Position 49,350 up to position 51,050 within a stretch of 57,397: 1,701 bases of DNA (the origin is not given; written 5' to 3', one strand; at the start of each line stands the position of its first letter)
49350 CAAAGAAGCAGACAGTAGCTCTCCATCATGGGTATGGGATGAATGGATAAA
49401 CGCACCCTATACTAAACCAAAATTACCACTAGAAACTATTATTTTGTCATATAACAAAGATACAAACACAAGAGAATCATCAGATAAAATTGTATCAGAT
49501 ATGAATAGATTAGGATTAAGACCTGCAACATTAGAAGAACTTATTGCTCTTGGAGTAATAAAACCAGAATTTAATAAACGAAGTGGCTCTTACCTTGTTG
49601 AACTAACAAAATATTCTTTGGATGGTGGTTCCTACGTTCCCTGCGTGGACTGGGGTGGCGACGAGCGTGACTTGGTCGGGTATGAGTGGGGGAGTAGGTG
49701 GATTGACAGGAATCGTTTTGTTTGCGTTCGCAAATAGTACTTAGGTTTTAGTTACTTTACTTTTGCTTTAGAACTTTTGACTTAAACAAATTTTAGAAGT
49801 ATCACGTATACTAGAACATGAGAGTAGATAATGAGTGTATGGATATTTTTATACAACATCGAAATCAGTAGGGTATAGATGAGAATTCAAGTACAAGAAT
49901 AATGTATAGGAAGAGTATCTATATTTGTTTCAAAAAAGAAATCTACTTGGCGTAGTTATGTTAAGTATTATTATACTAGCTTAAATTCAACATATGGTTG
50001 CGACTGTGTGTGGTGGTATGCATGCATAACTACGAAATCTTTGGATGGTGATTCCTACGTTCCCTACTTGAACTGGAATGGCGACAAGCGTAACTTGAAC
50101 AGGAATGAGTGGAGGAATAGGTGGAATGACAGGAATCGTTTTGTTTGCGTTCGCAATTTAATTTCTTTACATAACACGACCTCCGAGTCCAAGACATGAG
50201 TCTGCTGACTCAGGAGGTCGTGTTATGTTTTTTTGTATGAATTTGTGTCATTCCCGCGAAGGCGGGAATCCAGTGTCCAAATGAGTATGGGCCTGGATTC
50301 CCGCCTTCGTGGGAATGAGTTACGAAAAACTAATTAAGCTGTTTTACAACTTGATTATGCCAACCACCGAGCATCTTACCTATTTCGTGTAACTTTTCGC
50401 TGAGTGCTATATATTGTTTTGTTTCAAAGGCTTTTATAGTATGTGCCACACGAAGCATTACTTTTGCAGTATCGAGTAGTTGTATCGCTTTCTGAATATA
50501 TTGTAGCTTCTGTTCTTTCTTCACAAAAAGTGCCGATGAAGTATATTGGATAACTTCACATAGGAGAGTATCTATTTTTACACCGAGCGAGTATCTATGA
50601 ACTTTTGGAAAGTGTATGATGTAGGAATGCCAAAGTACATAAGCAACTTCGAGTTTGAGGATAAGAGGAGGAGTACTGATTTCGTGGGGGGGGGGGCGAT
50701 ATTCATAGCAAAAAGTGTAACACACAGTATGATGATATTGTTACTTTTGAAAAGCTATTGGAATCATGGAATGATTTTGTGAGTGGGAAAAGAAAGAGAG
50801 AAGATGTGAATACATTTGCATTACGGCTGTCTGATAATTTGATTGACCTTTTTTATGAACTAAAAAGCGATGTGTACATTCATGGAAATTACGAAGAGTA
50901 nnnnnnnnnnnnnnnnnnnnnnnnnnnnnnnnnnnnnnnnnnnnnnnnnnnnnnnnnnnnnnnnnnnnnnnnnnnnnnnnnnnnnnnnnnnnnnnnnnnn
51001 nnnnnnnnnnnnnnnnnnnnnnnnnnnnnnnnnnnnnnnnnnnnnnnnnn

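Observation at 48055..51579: Complete diversity-generating retroelement: target-VR2 / TR2 / divergent avd / RT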

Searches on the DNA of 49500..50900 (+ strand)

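Call 29: search_rna_families(source=window, start=49500, end=50900, threshold=evalue, max_evalue=1)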
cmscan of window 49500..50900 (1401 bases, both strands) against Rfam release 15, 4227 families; matches with E-value up to 1: 5.
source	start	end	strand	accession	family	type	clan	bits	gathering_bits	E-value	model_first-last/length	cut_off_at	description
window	50248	50318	-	RF04128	MIR8562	Gene; miRNA;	-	29.4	211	0.0048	1-242/242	no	MIR8562 microRNA precursor family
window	50159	50239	+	RF00840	mir-374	Gene; miRNA;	-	22.9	54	0.096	1-71/71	no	mir-374 microRNA precursor family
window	50250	50320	-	RF03477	MIR862_2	Gene; miRNA;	-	22.2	71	0.23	1-90/90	no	MIR862_2 microRNA precursor family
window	50169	50228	+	RF03585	mir-3938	Gene; miRNA;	-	22.1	94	0.15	1-88/88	no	mir-3938 microRNA precursor family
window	50168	50238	-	RF00840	mir-374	Gene; miRNA;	-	20.4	54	0.44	1-71/71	no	mir-374 microRNA precursor family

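Call 98: build_rna_model(alignment_id=A7)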
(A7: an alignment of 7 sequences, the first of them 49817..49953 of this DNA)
Model R1 built from alignment A7 (7 sequences, 160 columns); structure: RNAalifold consensus.
model positions 136; base pairs 40; branch points 1; effective number of sequences 1.58; information 0.59 bits per position. Calibrated on 0.2 Mb of random sequence (short: E-values are rough).
structure used (alignment columns):
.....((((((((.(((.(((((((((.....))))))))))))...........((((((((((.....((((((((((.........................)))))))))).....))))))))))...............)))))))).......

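Call 100: search_with_rna_model(model_id=R1, sources=[window, L004, L005, L006, L007, L008, L009, L010, L011, L012, L013, L014, L015, L016, L017, L018, L019, L020, L021, L022, L023, L024, L025, L026, L027, L028, L029, L030, L031, L032, L033, L034, L035, L036, L037, L038, L039, L040, L041, L042, L043, L044, L045, L046, L047, L048, L049, L050, L051, L052, L053, L054, L055, L056, L057, L058, L059, L060, L061, L062, L063, L064, L065, L066, L067, L068, L069, L070, L071, L072, L073, L074, L075, L076, L077, L078, L079, L080, L081, L082, L083, L084, L085, L086, L087, L088, L090, L091, L092, L094, L096, L097, L098, L099, L102, L103, L131], max_evalue=1, make_alignment=true)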
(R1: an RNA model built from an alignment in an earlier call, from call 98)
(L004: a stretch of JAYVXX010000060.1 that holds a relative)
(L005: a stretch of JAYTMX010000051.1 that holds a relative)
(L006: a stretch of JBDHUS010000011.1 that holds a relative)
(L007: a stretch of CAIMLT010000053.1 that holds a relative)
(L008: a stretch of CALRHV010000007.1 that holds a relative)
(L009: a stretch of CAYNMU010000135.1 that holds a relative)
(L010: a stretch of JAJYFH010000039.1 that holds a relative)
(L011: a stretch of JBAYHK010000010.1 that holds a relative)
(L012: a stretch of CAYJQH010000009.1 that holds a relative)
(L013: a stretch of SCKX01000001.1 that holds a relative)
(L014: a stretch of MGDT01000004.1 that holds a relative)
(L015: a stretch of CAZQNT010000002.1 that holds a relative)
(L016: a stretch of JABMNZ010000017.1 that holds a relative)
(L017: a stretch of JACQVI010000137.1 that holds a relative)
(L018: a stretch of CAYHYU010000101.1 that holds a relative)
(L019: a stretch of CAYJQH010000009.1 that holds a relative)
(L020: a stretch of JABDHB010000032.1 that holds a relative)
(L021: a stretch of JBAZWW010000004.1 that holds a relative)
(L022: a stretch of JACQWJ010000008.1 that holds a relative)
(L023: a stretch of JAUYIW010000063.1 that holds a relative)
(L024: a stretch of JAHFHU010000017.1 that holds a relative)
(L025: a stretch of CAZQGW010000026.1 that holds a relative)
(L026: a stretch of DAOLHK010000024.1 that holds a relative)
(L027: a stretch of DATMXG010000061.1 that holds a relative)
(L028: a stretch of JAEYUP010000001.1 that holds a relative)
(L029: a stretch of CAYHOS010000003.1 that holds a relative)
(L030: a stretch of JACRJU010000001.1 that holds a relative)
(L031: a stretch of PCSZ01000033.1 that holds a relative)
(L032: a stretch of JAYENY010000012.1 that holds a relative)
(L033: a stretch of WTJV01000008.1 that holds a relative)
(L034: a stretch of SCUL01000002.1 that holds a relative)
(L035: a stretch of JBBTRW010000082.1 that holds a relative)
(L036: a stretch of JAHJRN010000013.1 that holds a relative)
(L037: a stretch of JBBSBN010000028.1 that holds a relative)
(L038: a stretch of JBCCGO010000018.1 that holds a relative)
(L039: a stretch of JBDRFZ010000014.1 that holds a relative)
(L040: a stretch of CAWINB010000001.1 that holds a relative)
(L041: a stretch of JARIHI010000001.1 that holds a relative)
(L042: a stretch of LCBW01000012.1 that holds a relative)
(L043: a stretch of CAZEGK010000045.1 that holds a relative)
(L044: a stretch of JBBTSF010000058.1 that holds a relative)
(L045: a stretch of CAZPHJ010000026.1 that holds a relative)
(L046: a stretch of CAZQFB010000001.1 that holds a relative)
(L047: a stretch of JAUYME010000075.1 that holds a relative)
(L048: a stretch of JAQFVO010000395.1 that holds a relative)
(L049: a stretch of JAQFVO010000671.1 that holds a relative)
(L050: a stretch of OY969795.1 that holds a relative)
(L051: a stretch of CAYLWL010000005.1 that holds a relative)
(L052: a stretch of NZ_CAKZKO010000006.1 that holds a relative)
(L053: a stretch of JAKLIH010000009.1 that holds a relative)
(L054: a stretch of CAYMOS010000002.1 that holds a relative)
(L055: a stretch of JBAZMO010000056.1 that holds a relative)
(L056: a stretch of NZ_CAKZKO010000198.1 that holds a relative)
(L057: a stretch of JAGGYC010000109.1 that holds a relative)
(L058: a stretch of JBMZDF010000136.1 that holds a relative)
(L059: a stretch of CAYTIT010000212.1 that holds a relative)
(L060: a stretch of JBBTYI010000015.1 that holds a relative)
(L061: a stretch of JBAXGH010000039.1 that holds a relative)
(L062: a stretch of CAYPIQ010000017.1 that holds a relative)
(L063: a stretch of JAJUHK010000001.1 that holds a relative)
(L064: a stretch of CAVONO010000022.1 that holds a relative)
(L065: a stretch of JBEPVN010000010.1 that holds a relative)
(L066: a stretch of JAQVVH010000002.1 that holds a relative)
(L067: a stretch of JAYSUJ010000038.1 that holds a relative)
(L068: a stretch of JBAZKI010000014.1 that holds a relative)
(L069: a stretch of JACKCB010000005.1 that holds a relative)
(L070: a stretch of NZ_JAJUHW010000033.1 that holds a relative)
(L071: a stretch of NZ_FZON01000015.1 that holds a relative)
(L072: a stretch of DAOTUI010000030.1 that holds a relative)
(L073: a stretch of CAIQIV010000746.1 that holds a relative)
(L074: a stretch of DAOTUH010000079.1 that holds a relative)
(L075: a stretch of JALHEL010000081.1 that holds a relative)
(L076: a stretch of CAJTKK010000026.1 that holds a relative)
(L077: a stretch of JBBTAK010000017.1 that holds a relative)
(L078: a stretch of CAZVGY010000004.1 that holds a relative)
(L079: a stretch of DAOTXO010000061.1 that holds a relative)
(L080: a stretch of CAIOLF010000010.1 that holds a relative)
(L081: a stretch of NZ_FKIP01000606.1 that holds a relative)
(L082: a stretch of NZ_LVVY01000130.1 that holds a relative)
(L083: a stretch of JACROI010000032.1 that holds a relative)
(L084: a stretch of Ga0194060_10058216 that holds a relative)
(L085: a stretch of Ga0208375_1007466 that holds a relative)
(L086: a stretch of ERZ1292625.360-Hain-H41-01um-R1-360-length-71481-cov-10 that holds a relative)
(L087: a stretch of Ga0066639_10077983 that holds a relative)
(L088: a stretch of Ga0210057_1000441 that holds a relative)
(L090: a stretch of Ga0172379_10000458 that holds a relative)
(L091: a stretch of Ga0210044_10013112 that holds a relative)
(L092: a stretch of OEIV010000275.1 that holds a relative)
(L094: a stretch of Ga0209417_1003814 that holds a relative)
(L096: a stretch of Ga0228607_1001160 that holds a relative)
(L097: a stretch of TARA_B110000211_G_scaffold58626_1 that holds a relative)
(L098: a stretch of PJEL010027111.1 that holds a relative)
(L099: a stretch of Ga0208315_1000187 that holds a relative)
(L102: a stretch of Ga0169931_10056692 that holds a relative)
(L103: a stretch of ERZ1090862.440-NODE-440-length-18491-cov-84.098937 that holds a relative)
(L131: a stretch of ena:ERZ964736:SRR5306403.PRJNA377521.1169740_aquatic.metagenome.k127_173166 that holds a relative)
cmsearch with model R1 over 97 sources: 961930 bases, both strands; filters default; matches with E-value up to 1: 16.
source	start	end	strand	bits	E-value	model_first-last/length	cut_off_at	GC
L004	2357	2492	+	137.5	1.8e-26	1-136/136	no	0.4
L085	537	692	+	136.1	3.7e-26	1-136/136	no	0.35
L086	5574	5710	+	133.5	1.3e-25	1-136/136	no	0.38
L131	2325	2459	+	132.3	2.4e-25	1-136/136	no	0.39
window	49817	49953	+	130.8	4.9e-25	1-136/136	no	0.3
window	31181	31316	+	101.3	1.2e-18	1-136/136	no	0.32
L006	1617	1754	+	89.7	4e-16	1-136/136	no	0.18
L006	5288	5425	+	89.7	4e-16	1-136/136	no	0.18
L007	973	1126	+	25.1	0.041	1-136/136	no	0.49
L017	1220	1327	+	24.7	0.049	1-136/136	no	0.44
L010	1852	1991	+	24.3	0.061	1-136/136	no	0.41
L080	5232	5368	+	23.8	0.077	1-136/136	no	0.35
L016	5191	5322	+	22.4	0.15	1-136/136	no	0.45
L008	5247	5388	+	22.3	0.16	1-136/136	no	0.5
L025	387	468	+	20.9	0.33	1-136/136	no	0.43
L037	3186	3318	+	19.6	0.63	1-136/136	no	0.45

Alignment A8: 16 matches aligned to the model, 216 columns, each read 5' to 3' on its own strand. Consensus structure (alignment columns), stored with it:
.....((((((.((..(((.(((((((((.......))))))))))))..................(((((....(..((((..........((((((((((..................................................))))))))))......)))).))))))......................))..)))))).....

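Call 101: build_rna_model(alignment_id=A8)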
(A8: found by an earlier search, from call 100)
Model R2 built from alignment A8 (16 sequences, 216 columns); structure: stored with the alignment.
model positions 135; base pairs 40; branch points 1; effective number of sequences 4.98; information 0.59 bits per position. Calibrated on 0.2 Mb of random sequence (short: E-values are rough).
structure used (alignment columns):
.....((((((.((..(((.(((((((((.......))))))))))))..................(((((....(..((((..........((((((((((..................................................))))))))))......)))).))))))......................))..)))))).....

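Call 102: search_with_rna_model(model_id=R2, sources=[window, L004, L005, L006, L007, L008, L009, L010, L011, L012, L013, L014, L015, L016, L017, L018, L019, L020, L021, L022, L023, L024, L025, L026, L027, L028, L029, L030, L031, L032, L033, L034, L035, L036, L037, L038, L039, L040, L041, L042, L043, L044, L045, L046, L047, L048, L049, L050, L051, L052, L053, L054, L055, L056, L057, L058, L059, L060, L061, L062, L063, L064, L065, L066, L067, L068, L069, L070, L071, L072, L073, L074, L075, L076, L077, L078, L079, L080, L081, L082, L083, L084, L085, L086, L087, L088, L090, L091, L092, L094, L096, L097, L098, L099, L102, L103, L131], max_evalue=0.1, make_alignment=true)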
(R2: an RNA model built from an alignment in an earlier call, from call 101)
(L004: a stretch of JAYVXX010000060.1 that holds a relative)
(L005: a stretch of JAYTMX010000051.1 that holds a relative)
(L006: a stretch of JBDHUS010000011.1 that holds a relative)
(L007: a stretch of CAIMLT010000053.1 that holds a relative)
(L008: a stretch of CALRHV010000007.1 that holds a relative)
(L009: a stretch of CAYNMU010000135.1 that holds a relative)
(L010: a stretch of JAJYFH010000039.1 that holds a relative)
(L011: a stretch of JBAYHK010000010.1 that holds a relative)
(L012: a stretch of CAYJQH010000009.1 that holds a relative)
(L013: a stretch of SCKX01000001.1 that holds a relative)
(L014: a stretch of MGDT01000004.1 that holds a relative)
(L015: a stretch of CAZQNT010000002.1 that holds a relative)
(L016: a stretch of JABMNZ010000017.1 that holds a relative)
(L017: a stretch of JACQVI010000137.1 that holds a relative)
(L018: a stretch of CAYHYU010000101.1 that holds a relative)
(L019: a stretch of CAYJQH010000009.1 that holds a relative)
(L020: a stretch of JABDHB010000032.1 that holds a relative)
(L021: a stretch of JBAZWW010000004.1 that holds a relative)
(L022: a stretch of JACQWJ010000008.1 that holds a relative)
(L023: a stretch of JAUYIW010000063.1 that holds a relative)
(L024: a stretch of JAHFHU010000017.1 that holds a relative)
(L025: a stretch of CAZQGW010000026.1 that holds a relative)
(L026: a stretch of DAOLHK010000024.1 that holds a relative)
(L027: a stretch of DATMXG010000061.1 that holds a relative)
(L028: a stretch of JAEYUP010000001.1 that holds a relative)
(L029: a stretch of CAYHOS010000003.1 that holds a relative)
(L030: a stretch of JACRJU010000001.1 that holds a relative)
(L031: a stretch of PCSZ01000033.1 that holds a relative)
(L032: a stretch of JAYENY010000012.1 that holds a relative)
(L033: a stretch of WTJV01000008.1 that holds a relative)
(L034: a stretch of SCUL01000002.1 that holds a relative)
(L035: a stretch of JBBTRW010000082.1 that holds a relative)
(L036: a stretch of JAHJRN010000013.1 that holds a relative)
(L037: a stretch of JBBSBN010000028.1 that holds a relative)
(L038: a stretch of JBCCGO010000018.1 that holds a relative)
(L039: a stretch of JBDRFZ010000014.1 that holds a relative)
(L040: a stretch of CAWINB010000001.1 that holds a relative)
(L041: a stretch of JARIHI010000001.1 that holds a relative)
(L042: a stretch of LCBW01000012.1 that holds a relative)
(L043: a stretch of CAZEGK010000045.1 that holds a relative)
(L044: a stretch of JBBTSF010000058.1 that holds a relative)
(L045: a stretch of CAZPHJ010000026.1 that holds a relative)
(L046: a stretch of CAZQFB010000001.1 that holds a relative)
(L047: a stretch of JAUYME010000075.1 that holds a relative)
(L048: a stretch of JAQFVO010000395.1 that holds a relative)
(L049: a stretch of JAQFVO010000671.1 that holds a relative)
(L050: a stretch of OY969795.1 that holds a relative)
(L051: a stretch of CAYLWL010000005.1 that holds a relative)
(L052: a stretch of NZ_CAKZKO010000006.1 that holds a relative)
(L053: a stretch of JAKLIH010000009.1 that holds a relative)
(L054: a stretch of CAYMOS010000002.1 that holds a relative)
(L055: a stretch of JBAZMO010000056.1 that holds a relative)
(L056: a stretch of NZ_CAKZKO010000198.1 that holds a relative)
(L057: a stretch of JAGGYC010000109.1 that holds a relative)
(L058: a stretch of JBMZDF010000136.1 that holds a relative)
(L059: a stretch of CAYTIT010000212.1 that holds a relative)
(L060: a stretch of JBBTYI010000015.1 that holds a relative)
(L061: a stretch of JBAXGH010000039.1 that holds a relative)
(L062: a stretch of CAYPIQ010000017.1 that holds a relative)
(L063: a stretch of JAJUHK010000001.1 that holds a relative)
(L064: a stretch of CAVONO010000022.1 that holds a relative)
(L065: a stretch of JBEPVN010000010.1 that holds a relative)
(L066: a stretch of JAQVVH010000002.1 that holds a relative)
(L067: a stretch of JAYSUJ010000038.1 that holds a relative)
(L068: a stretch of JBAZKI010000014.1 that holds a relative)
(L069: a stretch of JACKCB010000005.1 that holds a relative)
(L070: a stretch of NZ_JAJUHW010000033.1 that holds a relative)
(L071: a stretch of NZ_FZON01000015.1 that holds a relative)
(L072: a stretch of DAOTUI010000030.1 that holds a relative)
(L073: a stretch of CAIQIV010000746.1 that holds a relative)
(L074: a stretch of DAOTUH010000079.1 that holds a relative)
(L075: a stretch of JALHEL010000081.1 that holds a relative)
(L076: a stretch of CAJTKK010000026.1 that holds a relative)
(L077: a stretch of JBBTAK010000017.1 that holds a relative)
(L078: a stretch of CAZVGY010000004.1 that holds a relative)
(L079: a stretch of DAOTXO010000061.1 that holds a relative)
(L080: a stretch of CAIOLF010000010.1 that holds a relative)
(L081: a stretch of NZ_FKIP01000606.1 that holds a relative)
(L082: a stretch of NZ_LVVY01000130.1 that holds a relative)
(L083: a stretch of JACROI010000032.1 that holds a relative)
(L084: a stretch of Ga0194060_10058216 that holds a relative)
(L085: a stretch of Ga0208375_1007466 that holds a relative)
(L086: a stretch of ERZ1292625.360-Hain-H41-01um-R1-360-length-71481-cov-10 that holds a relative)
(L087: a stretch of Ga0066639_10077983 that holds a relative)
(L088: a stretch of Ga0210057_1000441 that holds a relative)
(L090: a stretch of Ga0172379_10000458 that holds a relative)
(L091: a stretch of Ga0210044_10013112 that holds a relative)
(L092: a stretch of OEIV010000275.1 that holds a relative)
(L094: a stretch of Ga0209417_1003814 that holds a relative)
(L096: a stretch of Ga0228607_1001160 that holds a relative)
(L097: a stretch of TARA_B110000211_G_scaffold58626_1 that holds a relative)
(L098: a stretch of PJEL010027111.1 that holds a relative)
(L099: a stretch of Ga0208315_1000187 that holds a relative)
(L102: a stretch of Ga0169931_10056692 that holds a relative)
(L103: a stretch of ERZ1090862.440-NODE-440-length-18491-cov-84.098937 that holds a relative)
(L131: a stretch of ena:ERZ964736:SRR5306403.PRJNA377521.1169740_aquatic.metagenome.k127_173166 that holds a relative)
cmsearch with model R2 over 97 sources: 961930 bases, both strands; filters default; matches with E-value up to 0.1: 42.
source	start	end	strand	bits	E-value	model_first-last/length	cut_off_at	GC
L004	2357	2492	+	131.1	9.7e-31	1-135/135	no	0.4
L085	537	692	+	123.3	1.1e-28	1-135/135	no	0.35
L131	2325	2459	+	123.1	1.2e-28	1-135/135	no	0.39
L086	5574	5710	+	122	2.3e-28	1-135/135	no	0.38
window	49817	49953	+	115.8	1e-26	1-135/135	no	0.3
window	31181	31316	+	108.2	1e-24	1-135/135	no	0.32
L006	1617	1754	+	77.8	1.1e-16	1-135/135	no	0.18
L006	5288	5425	+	77.8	1.1e-16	1-135/135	no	0.18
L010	1852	1991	+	73.9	1.2e-15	1-135/135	no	0.41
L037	3186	3318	+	73.2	1.8e-15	1-135/135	no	0.45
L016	5191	5322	+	72.6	2.6e-15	1-135/135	no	0.45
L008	5247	5388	+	68.5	3e-14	1-135/135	no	0.5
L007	973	1126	+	67.5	5.5e-14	1-135/135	no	0.49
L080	5232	5368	+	67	7.6e-14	1-135/135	no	0.35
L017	1215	1348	+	58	1.8e-11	1-135/135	no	0.45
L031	2240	2371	+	57.3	2.8e-11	1-135/135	no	0.56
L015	5220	5351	+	56.9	3.5e-11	1-135/135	no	0.57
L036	1570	1703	+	55.7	7.5e-11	1-135/135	no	0.59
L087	249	411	+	54.7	1.3e-10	1-135/135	no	0.48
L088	5103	5265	+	54.7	1.3e-10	1-135/135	no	0.48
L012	5177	5310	+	53.7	2.4e-10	1-135/135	no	0.52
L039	5211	5343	+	52.6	4.8e-10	1-135/135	no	0.58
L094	544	674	+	51.7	8.4e-10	1-135/135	no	0.44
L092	5214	5349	+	51.1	1.2e-09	1-135/135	no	0.46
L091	146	279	+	49.9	2.5e-09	1-135/135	no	0.44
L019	5189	5319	+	44.9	5.3e-08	1-135/135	no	0.59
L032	5211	5365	+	43.9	9.4e-08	1-135/135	no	0.43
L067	5217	5403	+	42.4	2.4e-07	1-135/135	no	0.34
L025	387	468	+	39.2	1.7e-06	1-135/135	no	0.43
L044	5649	5790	+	39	1.8e-06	1-135/135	no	0.49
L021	5219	5349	+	38.3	2.9e-06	1-135/135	no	0.52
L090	5174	5304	+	38.3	2.9e-06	1-135/135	no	0.52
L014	5219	5348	+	36.5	8.7e-06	1-135/135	no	0.55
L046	5168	5313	+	35.9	1.2e-05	1-135/135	no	0.42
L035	2776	2901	+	35.9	1.2e-05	1-135/135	no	0.45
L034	5189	5340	+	34.6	2.7e-05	1-135/135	no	0.63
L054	5250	5375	+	34.4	3.1e-05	1-135/135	no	0.4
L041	2144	2274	+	34.3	3.2e-05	1-135/135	no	0.44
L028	5273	5400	+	30.7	0.00029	1-135/135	no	0.41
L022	520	612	+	30.6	0.0003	1-135/135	no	0.46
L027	5187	5298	+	24.6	0.012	1-135/135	no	0.56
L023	1446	1584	+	22.6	0.038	1-135/135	no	0.41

Alignment A9: 42 matches aligned to the model, 290 columns, each read 5' to 3' on its own strand. Consensus structure (alignment columns), stored with it:
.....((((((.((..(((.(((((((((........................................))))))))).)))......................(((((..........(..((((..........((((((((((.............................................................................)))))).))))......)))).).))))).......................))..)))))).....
